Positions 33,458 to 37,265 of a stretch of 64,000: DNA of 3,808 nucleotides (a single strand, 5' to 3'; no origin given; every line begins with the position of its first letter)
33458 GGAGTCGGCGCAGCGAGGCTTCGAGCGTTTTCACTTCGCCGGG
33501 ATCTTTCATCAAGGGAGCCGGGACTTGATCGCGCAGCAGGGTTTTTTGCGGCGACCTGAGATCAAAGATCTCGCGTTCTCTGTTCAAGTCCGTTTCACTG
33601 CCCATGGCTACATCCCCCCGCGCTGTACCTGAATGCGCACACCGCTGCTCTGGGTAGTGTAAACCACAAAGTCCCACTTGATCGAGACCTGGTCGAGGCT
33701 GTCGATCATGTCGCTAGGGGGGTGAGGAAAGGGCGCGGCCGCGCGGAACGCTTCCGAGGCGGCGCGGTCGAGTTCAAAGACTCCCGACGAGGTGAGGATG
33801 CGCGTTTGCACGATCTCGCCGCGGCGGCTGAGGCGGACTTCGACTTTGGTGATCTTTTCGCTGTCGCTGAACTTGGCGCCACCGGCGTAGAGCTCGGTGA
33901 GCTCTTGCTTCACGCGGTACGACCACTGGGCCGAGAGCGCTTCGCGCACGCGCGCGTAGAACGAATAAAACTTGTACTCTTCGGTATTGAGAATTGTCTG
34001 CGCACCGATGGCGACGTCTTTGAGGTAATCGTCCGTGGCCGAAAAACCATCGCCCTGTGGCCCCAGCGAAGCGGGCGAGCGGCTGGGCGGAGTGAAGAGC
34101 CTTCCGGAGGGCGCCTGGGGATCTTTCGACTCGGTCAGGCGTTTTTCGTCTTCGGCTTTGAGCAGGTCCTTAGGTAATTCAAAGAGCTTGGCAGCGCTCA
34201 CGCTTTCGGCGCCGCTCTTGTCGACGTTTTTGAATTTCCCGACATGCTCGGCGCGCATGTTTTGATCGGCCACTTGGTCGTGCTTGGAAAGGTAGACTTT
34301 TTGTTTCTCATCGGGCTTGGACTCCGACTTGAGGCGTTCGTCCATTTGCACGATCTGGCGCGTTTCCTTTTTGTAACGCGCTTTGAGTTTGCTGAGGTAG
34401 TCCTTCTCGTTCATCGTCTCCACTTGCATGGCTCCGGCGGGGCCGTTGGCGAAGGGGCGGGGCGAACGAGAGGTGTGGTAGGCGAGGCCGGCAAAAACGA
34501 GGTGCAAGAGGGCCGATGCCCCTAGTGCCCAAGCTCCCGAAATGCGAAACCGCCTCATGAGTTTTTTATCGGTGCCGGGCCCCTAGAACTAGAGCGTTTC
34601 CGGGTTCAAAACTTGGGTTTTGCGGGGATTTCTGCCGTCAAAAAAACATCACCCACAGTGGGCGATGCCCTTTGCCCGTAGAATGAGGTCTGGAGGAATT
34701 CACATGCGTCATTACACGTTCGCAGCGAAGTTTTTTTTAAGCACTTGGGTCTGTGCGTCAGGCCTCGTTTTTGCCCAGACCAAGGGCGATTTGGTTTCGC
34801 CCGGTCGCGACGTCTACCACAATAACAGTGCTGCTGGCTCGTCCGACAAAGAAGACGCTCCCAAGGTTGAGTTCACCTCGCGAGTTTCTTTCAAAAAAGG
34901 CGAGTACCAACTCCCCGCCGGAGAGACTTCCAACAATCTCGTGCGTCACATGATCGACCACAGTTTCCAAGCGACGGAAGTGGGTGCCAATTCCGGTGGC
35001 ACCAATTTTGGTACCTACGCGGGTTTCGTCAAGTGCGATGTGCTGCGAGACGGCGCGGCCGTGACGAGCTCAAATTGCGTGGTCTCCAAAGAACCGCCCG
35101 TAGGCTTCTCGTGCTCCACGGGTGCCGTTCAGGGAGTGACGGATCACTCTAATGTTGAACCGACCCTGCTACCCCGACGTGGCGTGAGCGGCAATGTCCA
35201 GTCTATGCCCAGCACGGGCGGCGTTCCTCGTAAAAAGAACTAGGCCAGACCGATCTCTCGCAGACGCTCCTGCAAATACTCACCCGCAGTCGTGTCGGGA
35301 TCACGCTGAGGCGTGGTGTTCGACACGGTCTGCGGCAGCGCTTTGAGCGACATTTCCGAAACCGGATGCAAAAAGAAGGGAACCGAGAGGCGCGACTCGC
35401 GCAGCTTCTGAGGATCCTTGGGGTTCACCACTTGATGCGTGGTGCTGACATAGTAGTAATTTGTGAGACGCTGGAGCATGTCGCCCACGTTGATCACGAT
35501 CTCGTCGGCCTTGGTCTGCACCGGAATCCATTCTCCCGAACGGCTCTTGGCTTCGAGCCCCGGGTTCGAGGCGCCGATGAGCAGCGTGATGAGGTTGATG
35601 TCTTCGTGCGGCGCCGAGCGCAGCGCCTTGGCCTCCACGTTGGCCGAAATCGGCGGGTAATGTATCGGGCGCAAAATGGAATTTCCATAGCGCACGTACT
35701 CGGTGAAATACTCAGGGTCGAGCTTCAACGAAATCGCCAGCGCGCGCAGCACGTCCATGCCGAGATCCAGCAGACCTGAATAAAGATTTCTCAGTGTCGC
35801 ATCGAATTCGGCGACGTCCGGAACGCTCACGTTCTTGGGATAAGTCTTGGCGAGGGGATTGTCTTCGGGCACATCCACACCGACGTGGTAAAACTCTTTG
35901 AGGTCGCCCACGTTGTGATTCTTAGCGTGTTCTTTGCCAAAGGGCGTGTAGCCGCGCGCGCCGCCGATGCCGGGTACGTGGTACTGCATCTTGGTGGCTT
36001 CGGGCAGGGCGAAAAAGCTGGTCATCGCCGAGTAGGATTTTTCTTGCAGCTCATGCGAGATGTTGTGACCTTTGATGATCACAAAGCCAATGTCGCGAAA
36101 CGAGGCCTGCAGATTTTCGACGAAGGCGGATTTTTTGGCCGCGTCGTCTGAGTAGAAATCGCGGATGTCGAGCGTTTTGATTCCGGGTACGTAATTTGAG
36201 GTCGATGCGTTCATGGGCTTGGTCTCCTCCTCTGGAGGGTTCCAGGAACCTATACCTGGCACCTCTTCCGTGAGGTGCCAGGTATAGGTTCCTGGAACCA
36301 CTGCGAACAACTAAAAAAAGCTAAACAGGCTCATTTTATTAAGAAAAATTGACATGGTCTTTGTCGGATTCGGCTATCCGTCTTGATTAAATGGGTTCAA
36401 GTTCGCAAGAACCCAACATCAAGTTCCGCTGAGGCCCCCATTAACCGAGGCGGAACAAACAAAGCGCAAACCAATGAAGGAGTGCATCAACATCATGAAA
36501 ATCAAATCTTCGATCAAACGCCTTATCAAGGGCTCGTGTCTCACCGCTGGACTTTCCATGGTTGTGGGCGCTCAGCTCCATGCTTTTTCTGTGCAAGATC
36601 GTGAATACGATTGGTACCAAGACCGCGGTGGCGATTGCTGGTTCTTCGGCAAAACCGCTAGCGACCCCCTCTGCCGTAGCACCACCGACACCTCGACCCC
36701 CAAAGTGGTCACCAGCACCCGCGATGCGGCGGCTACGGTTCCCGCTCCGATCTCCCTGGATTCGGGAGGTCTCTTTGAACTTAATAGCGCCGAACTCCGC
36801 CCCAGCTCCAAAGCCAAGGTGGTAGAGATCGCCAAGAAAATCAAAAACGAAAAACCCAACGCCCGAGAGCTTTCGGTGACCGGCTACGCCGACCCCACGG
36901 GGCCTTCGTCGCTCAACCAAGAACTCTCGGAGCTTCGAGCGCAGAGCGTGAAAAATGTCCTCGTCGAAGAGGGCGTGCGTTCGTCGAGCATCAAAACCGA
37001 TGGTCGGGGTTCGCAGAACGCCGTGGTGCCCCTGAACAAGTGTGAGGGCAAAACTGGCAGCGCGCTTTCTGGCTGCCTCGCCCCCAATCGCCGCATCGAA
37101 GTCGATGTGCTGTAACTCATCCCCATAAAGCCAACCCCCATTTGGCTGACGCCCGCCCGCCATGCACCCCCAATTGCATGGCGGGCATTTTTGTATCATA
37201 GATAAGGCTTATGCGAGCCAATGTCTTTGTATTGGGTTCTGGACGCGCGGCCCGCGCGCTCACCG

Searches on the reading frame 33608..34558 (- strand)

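Call 11: search_protein_families(library=pfam, proteins=[window:33608-34558:-])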
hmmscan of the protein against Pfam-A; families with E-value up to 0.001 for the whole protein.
window:33608-34558:- (316 aa): 2 families
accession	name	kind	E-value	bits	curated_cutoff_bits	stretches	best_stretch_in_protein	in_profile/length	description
PF13103.11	TonB_2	-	3.3e-10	40.4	22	1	210-283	2-74/85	TonB C terminal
PF03544.19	TonB_C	-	1.4e-05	25.9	24.6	1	237-297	18-77/79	Gram-negative bacterial TonB protein C-terminal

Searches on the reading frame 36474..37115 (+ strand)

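Call 12: search_protein_families(library=pfam, proteins=[window:36474-37115:+])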
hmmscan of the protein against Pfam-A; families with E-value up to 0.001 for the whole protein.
window:36474-37115:+ (213 aa): 1 family
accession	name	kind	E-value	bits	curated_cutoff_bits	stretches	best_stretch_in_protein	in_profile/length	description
PF00691.25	OmpA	-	9.1e-19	68.1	27.2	1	100-185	1-86/98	OmpA family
